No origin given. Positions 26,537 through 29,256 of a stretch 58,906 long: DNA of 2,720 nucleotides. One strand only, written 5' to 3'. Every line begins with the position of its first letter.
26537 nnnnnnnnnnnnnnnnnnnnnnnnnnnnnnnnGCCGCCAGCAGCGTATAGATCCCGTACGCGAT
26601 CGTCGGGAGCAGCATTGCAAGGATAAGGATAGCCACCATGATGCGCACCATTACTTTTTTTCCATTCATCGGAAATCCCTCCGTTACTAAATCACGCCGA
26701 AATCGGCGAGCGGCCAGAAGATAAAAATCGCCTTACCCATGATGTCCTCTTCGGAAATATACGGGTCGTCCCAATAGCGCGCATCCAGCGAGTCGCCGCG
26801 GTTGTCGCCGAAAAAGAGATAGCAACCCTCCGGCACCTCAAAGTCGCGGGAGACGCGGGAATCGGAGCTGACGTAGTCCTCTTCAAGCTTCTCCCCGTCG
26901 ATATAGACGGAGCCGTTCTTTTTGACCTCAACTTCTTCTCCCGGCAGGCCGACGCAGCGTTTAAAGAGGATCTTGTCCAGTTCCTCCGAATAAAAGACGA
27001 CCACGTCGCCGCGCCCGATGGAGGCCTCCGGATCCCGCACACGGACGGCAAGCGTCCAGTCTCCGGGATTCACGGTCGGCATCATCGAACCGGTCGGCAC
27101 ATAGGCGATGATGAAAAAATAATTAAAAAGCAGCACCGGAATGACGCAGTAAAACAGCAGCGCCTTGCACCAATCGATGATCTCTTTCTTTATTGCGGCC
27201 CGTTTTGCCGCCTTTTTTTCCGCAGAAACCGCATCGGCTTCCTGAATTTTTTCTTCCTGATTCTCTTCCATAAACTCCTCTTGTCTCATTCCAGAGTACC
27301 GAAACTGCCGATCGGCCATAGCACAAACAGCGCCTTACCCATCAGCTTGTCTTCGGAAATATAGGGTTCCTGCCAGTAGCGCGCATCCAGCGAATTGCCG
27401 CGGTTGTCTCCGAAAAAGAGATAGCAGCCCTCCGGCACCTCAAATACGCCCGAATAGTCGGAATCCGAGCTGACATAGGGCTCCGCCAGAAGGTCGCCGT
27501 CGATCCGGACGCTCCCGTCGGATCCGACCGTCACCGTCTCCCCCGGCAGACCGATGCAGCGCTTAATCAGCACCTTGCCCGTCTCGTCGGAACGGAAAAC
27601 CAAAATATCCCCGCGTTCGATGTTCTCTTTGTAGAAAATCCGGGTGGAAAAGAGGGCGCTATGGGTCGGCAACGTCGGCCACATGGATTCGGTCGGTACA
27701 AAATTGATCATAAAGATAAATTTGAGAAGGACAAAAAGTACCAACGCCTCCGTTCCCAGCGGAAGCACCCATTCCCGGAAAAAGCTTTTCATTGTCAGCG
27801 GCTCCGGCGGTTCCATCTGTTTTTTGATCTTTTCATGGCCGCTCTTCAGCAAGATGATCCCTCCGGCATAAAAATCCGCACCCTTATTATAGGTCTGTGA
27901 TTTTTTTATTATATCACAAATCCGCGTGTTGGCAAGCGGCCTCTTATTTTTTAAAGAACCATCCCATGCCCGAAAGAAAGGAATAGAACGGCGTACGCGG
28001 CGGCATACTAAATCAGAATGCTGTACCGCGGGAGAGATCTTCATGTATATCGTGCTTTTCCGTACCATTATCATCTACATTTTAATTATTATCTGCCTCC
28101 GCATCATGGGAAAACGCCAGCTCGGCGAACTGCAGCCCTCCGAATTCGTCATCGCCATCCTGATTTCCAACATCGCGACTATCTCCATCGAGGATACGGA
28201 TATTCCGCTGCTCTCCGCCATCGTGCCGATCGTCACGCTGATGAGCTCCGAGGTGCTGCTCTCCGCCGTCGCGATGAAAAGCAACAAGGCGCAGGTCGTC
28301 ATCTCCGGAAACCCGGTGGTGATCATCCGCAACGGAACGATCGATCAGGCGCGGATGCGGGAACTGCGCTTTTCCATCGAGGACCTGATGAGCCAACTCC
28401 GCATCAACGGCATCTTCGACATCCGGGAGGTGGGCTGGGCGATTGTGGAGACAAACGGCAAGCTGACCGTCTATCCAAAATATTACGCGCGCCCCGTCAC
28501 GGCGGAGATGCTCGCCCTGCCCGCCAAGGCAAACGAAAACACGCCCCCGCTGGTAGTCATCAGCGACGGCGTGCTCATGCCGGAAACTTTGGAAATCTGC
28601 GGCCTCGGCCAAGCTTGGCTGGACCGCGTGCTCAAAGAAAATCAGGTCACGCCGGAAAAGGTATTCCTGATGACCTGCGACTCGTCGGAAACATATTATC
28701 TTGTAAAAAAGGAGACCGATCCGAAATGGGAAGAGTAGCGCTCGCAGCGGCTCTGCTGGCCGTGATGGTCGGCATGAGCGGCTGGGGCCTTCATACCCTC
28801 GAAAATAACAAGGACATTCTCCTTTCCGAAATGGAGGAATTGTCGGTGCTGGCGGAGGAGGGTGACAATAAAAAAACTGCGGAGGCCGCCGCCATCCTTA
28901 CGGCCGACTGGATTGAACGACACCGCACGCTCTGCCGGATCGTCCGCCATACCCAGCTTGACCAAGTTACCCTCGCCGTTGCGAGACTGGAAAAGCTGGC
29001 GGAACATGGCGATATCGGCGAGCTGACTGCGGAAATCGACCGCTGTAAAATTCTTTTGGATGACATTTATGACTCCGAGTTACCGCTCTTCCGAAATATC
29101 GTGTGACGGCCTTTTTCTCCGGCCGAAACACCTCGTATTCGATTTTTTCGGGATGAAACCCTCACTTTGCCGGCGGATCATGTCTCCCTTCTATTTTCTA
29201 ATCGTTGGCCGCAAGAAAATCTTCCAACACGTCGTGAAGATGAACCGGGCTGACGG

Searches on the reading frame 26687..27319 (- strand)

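Call 62: search_protein_families(library=pfam, proteins=[window:26687-27319:-], max_evalue=0.00001)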
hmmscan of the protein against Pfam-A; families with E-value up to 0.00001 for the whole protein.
window:26687-27319:- (210 aa): 1 family
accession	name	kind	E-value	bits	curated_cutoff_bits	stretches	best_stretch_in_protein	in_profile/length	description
PF10502.14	Peptidase_S26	-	1.3e-35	123.3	22.9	1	48-202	2-168/168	Signal peptidase, peptidase S26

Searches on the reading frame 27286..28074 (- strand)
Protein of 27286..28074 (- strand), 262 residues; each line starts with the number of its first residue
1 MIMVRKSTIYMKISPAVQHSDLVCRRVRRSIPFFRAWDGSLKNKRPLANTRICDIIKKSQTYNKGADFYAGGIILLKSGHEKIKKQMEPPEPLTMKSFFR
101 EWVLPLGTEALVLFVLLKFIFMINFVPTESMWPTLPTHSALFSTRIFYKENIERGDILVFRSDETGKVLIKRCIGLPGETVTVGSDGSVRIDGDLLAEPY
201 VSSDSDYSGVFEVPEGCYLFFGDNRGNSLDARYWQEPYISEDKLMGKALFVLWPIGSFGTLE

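Call 63: search_protein_families(library=pfam, proteins=[window:27286-28074:-], max_evalue=0.00001)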
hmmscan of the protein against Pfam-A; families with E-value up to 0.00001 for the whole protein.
window:27286-28074:- (262 aa): 1 family
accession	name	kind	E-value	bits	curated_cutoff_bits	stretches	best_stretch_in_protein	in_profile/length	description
PF10502.14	Peptidase_S26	-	1.3e-32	113.5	22.9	1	100-253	2-168/168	Signal peptidase, peptidase S26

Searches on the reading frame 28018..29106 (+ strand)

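Call 63: search_protein_families(library=pfam, proteins=[window:28018-29106:+], max_evalue=0.00001)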
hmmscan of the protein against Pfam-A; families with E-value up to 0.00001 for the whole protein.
window:28018-29106:+ (362 aa): 1 family
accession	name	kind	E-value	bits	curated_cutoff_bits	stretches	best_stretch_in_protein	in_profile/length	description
PF14276.11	DUF4363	-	2.3e-16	60.1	27.5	1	256-361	2-107/107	Domain of unknown function (DUF4363)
